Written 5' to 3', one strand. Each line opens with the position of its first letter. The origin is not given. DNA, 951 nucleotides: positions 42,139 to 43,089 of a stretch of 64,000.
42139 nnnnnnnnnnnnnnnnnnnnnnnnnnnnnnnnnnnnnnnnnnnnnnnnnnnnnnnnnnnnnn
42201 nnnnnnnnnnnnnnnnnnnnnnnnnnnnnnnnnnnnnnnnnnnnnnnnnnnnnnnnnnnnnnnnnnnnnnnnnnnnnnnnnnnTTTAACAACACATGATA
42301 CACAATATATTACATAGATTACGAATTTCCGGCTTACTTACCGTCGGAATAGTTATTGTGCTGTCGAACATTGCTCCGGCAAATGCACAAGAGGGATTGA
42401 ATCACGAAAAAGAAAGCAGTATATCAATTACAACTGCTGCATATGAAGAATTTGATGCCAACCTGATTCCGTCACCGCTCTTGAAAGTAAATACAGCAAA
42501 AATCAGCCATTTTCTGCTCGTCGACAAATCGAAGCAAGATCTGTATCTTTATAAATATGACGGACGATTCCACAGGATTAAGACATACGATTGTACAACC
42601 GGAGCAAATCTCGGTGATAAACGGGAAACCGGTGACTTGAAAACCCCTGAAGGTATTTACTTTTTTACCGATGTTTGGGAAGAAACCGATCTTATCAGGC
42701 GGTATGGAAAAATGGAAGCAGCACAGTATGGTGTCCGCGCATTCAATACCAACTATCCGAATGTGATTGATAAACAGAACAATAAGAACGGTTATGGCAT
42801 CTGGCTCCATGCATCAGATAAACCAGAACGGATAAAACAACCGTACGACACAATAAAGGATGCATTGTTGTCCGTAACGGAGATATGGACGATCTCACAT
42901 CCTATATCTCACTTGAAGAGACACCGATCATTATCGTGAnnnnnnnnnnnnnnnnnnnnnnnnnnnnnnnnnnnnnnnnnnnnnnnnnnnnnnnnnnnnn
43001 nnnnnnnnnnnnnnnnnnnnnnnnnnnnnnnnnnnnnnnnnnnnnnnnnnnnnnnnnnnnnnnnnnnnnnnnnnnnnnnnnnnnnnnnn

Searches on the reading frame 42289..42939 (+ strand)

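Call 20: search_protein_families(library=pfam, proteins=[window:42289-42939:+], max_evalue=0.01)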
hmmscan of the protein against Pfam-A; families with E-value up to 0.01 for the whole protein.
window:42289-42939:+ (216 aa): 1 family
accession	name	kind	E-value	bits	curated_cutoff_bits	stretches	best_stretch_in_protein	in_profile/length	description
PF03734.19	YkuD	-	6.1e-12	46.8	23.4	1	75-182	3-111/146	L,D-transpeptidase catalytic domain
